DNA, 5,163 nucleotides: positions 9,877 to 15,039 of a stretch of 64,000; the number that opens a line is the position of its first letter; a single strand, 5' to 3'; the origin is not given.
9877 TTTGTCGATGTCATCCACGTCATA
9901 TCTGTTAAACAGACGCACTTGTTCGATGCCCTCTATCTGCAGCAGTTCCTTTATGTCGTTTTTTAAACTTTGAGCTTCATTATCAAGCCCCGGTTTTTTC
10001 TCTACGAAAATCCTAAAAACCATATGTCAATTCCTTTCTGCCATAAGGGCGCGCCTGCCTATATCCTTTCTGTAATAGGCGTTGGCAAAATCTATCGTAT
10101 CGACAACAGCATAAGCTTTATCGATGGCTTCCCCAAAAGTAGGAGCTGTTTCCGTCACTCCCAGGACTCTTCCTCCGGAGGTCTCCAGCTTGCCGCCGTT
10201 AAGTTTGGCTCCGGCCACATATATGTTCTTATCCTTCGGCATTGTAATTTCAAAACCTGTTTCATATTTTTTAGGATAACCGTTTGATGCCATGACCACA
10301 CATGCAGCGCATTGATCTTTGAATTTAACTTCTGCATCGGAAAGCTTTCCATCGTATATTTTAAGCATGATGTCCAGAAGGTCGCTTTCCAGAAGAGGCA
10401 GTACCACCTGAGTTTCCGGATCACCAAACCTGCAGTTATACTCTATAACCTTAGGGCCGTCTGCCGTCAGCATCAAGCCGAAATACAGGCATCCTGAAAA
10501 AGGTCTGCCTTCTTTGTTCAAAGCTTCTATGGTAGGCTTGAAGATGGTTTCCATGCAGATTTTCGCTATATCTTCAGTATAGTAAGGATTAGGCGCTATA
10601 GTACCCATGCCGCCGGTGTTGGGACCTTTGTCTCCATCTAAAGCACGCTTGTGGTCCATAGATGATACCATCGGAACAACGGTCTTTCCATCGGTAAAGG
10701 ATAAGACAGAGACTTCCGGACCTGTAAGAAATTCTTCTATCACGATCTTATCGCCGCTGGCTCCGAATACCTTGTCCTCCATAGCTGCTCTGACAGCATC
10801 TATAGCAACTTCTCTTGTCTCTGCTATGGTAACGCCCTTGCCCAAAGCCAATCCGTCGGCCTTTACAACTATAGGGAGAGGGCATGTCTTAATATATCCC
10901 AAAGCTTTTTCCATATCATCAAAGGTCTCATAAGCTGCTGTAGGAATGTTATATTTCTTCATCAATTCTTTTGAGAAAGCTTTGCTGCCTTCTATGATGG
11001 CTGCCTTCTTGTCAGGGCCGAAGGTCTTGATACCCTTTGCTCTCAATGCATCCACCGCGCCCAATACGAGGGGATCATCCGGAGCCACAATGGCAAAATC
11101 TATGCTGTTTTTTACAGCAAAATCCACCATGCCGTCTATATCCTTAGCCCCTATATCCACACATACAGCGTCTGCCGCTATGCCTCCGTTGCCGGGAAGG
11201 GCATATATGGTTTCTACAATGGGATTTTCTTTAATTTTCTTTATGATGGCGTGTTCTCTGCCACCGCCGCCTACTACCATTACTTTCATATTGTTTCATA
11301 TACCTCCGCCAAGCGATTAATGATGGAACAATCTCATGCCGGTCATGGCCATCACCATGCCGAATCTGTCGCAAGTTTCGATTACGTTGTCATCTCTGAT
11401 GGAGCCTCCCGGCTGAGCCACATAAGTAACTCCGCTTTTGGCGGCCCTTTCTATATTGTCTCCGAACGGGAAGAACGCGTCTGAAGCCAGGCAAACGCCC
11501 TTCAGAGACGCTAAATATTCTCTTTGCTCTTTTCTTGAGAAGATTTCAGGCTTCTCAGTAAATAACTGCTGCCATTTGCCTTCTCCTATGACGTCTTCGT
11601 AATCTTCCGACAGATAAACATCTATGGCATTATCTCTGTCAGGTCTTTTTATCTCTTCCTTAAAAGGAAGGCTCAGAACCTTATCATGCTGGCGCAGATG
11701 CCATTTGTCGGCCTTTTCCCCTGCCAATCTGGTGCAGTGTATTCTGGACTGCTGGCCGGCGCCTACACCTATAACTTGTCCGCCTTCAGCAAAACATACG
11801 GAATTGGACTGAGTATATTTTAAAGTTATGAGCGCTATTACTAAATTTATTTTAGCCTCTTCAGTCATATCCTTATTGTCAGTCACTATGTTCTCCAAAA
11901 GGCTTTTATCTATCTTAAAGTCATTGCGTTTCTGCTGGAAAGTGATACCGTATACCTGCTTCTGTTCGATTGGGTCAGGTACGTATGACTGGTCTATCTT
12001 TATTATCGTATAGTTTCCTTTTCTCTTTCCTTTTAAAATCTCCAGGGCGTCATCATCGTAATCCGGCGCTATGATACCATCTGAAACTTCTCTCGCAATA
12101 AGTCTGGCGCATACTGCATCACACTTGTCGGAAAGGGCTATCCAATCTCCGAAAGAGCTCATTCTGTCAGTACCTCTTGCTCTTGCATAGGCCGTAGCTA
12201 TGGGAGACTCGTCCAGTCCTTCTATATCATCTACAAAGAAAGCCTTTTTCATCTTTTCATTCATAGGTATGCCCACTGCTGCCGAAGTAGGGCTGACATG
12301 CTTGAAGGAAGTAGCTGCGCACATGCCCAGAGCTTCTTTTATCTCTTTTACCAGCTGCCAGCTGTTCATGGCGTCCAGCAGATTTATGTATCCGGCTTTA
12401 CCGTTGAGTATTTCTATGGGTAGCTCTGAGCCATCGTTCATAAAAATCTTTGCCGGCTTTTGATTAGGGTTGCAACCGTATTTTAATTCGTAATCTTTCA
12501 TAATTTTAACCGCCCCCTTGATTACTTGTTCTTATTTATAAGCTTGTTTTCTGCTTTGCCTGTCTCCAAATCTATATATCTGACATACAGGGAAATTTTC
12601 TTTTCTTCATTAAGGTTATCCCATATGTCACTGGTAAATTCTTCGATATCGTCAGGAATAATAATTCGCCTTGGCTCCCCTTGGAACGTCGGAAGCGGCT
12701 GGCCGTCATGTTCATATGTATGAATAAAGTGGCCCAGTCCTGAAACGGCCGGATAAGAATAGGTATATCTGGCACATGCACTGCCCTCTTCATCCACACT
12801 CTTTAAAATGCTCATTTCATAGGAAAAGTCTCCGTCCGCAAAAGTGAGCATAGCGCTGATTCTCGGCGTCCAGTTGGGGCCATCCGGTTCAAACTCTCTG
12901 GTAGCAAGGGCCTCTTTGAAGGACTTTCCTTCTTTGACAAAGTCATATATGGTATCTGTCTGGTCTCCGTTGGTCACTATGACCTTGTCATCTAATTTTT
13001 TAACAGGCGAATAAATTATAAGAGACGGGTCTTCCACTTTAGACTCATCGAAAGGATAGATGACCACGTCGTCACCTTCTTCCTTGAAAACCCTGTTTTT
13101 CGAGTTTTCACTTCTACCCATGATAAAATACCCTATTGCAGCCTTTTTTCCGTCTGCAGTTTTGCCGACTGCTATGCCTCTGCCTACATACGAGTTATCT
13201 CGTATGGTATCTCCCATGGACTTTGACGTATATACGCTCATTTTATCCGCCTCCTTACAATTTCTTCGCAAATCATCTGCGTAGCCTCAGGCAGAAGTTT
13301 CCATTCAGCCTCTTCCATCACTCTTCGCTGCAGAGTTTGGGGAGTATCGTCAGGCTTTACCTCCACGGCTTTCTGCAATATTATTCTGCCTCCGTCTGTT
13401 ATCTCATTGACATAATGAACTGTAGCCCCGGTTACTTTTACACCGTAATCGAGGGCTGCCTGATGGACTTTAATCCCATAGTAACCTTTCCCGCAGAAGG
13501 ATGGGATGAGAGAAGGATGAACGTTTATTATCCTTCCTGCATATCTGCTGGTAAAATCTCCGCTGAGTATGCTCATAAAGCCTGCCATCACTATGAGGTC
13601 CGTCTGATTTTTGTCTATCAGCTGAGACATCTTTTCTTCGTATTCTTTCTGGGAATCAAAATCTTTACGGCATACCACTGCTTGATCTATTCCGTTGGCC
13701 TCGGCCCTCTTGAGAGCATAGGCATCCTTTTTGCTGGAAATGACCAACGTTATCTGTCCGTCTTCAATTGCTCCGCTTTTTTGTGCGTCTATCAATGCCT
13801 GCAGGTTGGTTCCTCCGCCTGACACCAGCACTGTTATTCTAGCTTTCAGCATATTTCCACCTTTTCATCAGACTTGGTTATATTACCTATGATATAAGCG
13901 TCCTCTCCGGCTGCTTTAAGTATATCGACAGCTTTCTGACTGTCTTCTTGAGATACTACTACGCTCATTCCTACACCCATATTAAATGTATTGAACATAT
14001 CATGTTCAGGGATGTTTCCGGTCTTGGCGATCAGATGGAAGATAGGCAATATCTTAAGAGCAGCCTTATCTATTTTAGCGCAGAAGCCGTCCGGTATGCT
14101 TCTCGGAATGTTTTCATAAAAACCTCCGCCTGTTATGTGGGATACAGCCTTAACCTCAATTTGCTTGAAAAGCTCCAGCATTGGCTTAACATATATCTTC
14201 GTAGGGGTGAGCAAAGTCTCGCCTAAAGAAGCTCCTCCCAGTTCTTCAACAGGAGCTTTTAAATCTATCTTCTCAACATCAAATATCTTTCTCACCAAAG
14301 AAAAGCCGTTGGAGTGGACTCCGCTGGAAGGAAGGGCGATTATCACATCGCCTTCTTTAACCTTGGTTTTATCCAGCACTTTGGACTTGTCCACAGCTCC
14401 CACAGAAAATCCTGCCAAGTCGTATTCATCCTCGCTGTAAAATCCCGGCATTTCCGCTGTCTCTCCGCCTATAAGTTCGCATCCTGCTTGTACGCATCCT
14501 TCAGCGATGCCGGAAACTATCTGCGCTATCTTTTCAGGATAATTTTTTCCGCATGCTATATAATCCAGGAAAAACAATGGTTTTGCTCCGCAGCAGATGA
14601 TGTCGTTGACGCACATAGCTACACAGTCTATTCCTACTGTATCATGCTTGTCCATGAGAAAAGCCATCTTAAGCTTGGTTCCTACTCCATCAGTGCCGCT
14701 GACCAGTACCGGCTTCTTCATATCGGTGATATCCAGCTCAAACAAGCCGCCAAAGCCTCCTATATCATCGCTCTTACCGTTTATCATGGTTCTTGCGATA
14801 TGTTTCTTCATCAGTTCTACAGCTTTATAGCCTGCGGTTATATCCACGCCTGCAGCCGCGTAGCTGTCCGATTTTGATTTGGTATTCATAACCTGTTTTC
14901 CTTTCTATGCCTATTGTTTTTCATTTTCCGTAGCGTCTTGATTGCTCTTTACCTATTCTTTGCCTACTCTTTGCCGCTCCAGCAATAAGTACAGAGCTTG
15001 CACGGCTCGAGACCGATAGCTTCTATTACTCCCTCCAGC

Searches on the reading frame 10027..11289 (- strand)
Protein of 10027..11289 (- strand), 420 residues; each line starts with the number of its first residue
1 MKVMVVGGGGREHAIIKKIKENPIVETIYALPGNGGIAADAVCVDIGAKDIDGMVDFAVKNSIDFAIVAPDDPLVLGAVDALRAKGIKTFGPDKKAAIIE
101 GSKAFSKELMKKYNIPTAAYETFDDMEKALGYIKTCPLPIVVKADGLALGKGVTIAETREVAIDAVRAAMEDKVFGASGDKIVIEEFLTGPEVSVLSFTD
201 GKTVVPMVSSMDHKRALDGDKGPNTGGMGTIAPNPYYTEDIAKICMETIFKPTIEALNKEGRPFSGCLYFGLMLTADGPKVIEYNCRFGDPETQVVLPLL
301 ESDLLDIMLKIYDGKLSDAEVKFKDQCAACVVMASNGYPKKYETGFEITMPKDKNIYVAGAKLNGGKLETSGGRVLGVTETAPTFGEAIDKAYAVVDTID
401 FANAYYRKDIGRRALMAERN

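Call 61: search_protein_families(library=pfam, proteins=[window:10027-11289:-], max_evalue=0.00001)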
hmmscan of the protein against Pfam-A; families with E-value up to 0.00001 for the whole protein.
window:10027-11289:- (420 aa): 4 families
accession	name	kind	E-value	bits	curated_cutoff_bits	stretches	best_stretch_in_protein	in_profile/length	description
PF01071.24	GARS_A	-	3e-80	269.1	27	1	101-293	1-194/194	Phosphoribosylglycinamide synthetase, ATP-grasp (A) domain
PF02844.21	GARS_N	-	1.6e-34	119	29.5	1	1-100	1-100/100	Phosphoribosylglycinamide synthetase, N domain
PF02843.22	GARS_C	-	2.6e-28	98.6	34.8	1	328-413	1-92/92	Phosphoribosylglycinamide synthetase, C domain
PF02786.22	CPSase_L_D2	-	2.8e-08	34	19.8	1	104-241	3-137/211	Carbamoyl-phosphate synthase L chain, ATP binding domain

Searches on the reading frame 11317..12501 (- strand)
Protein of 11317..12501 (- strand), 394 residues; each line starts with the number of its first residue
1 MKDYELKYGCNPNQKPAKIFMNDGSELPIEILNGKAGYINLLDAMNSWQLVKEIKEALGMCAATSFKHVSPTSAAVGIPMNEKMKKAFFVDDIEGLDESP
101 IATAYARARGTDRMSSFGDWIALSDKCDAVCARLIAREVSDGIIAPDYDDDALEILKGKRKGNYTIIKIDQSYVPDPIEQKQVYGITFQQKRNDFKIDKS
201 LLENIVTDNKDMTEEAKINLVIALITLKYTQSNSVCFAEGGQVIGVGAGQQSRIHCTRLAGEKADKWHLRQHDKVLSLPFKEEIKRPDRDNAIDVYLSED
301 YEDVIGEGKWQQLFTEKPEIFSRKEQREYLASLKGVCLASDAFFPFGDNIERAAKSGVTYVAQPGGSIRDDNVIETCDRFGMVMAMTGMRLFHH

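Call 61: search_protein_families(library=pfam, proteins=[window:11317-12501:-], max_evalue=0.00001)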
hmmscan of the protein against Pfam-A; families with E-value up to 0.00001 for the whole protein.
window:11317-12501:- (394 aa): 1 family
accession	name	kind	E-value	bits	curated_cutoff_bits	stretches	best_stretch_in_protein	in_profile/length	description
PF01808.24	AICARFT_IMPCHas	-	2.6e-57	195.1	25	1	3-263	76-311/311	AICARFT/IMPCHase bienzyme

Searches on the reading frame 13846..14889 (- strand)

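Call 61: search_protein_families(library=pfam, proteins=[window:13846-14889:-], max_evalue=0.00001)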
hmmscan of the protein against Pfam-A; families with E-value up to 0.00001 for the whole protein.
window:13846-14889:- (347 aa): 2 families
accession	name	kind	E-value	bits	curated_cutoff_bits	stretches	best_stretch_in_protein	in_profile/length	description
PF02769.27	AIRS_C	-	2.6e-34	119.1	23.1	1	178-343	1-151/156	AIR synthase related protein, C-terminal domain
PF00586.29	AIRS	-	4.3e-27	95.2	24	1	61-166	14-112/112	AIR synthase related protein, N-terminal domain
